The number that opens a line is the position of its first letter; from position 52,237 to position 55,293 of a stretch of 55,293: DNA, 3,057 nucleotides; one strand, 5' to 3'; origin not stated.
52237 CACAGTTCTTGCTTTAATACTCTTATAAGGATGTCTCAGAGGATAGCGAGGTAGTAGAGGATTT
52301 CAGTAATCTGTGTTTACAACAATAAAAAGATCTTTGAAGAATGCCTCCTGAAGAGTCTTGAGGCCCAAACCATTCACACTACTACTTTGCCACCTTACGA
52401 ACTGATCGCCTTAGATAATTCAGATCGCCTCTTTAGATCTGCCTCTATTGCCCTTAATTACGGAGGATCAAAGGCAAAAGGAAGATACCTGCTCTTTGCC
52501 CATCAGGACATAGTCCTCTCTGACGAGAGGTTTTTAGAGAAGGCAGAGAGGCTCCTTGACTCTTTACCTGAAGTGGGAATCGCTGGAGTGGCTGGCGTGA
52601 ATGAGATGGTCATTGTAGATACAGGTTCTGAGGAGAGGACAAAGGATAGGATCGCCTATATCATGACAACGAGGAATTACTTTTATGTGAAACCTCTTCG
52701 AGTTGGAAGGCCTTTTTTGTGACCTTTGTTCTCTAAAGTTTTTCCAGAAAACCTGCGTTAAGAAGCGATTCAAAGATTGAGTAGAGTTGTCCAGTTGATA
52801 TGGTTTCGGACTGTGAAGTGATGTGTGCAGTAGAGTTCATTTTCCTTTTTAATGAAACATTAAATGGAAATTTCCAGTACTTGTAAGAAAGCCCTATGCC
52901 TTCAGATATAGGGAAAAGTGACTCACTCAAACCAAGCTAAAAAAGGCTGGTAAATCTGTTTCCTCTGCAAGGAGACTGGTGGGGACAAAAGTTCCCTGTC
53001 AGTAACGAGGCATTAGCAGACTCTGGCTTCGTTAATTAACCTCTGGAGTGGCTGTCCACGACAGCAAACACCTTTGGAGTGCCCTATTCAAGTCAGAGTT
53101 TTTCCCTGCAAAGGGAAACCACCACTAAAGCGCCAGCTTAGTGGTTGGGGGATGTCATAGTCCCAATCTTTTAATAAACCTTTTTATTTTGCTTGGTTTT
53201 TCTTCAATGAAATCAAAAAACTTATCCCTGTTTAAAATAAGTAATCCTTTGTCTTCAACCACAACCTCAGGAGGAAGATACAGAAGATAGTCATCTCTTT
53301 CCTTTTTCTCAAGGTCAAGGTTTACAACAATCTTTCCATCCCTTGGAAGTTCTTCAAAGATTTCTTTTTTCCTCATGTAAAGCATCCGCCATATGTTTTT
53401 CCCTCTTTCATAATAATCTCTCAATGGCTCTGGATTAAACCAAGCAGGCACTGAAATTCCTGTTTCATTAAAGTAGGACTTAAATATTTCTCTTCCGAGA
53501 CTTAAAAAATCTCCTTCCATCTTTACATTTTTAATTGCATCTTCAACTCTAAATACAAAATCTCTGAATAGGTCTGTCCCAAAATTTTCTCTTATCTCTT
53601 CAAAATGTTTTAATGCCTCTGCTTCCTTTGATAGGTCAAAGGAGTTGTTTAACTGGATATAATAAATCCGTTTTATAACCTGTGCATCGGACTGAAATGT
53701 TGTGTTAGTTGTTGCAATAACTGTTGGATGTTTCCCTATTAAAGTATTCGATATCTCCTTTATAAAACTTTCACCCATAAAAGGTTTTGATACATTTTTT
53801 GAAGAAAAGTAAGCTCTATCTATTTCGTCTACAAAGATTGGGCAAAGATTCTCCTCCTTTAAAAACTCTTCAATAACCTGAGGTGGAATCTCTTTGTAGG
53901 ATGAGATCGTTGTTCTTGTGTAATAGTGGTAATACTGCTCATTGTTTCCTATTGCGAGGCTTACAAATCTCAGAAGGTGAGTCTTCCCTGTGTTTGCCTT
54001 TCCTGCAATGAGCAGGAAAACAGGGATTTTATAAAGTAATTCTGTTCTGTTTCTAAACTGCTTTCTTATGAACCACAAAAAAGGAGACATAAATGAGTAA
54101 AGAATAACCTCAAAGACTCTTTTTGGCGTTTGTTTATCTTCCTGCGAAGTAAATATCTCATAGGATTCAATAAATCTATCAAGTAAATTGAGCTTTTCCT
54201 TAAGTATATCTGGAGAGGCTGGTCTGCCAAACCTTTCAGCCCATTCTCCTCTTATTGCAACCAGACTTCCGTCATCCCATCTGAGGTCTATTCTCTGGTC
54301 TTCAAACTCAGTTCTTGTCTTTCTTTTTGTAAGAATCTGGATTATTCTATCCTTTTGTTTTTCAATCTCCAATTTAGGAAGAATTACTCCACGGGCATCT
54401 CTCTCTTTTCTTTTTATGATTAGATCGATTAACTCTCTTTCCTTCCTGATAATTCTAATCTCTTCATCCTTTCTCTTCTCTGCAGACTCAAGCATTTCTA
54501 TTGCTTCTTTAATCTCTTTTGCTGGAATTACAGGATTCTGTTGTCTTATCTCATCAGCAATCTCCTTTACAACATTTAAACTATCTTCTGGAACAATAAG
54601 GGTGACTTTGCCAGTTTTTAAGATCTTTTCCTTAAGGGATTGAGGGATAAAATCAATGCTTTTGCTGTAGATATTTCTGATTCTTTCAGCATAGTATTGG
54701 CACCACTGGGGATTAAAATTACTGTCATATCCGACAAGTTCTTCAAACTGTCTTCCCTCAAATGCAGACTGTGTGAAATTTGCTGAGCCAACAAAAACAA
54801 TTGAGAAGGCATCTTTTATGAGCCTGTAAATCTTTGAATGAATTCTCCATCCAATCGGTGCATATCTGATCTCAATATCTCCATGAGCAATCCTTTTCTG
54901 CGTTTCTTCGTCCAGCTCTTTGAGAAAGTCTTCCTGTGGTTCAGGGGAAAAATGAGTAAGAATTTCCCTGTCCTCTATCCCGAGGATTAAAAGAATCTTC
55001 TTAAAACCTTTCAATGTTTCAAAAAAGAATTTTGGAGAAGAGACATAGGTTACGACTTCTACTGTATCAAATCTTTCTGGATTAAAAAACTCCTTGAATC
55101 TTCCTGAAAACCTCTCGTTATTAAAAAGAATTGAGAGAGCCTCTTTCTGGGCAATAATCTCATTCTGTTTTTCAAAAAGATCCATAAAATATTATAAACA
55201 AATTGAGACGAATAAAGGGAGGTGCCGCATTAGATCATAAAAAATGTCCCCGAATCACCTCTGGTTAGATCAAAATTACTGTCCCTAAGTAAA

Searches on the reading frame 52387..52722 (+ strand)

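Call 38: search_protein_families(library=pfam, proteins=[window:52387-52722:+], max_evalue=0.001)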
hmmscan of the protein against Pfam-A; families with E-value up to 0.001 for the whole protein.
window:52387-52722:+ (111 aa): 2 families
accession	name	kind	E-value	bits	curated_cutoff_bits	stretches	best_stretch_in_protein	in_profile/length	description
PF13712.12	Glyco_tranf_2_5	-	1.3e-08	35.2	27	1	4-80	30-102/210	Glycosyltransferase like family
PF00535.33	Glycos_transf_2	-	3e-05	24.5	23.3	0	20-66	67-112/168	Glycosyl transferase family 2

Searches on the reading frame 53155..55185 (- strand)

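Call 38: search_protein_families(library=pfam, proteins=[window:53155-55185:-], max_evalue=0.001)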
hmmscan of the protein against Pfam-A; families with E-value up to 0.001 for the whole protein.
window:53155-55185:- (676 aa): 3 families
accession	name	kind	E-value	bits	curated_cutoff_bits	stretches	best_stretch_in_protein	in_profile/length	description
PF09565.16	RE_NgoFVII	-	2.3e-10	40.4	23.8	1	56-170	35-149/162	NgoFVII restriction endonuclease N-terminal PLD domain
PF00004.35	AAA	-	6e-06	27.2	21.2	1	391-507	1-123/131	ATPase family associated with various cellular activities (AAA)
PF13091.12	PLDc_2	-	0.00039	20.7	27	0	96-151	61-113/132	PLD-like domain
